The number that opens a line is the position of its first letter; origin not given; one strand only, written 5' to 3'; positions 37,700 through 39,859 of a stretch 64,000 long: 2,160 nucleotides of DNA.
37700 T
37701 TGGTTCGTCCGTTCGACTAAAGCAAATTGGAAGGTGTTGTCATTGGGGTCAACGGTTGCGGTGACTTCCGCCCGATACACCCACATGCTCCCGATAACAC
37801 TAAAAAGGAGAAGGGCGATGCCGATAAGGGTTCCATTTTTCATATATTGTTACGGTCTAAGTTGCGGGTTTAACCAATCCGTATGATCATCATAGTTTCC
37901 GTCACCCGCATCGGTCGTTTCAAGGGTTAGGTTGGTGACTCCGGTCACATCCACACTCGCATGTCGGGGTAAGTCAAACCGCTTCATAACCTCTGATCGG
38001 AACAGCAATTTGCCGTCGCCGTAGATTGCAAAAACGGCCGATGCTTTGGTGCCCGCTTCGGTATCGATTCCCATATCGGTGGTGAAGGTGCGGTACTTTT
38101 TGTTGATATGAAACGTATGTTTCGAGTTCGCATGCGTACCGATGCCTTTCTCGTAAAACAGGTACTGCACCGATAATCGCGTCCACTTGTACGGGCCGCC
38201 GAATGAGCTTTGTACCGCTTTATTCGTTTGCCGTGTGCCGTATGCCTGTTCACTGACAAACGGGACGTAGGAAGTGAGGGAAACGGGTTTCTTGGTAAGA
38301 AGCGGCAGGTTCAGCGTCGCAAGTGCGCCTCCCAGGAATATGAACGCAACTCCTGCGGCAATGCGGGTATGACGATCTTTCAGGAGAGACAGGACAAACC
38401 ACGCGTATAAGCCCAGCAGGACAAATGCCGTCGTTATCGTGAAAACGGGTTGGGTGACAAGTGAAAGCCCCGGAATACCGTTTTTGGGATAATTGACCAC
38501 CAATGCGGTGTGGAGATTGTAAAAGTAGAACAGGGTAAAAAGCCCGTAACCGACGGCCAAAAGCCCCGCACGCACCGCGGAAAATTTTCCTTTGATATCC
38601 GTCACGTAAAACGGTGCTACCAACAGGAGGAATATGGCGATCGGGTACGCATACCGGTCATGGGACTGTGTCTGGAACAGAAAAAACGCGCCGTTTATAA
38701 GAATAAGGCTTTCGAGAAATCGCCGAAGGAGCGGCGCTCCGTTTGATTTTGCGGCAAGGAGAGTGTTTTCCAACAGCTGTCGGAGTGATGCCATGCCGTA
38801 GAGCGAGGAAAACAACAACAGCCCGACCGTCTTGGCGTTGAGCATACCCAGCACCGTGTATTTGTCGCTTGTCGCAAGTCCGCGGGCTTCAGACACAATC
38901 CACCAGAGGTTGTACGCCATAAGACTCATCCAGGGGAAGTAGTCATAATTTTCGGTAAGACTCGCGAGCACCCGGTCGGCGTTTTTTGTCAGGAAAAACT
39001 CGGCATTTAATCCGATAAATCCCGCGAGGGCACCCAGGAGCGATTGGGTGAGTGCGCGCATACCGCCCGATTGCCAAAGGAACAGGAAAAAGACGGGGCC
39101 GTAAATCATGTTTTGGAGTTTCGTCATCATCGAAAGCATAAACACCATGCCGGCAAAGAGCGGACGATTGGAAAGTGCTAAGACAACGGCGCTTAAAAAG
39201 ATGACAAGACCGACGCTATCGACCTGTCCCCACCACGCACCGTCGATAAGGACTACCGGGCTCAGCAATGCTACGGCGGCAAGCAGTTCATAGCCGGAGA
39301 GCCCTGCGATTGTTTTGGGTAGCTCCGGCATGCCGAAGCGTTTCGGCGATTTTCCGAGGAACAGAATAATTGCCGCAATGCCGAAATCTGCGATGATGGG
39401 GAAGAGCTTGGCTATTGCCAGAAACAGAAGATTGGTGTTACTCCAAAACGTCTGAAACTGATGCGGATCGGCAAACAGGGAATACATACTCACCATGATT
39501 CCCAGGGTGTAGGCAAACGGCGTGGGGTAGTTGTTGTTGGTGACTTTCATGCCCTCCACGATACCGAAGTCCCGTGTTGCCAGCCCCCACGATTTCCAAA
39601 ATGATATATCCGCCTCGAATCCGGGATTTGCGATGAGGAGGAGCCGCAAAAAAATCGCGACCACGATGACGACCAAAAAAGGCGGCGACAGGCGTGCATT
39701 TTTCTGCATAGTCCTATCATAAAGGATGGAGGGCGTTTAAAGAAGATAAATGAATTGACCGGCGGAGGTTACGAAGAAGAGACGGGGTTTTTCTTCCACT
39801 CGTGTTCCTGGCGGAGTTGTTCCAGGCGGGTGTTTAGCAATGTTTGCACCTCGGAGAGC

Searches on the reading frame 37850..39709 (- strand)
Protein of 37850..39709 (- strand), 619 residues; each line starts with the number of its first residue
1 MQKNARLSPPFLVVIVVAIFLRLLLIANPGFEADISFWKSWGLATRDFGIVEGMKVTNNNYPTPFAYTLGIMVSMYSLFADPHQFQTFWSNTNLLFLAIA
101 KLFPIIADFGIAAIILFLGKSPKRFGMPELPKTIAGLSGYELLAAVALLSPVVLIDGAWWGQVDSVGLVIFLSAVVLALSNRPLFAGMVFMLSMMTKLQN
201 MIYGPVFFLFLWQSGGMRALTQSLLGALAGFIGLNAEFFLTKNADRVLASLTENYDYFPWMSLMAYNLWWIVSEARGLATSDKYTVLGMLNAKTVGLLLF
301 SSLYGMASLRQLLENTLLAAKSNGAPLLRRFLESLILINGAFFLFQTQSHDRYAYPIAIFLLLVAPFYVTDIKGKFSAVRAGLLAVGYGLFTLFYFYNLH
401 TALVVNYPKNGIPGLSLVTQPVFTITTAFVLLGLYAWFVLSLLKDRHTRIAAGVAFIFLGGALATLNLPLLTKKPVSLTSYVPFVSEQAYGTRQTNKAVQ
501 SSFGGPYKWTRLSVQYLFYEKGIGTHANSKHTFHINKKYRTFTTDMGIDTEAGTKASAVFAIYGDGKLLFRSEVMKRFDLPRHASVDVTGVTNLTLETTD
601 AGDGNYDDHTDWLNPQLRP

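Call 10: search_protein_families(library=pfam, proteins=[window:37850-39709:-], max_evalue=0.001)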
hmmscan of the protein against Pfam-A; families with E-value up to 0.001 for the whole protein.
window:37850-39709:- (619 aa): 1 family
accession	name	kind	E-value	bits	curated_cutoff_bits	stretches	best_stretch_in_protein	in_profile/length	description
PF08305.17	NPCBM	-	2.2e-34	118.8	23.9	1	488-617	15-136/137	NPCBM/NEW2 domain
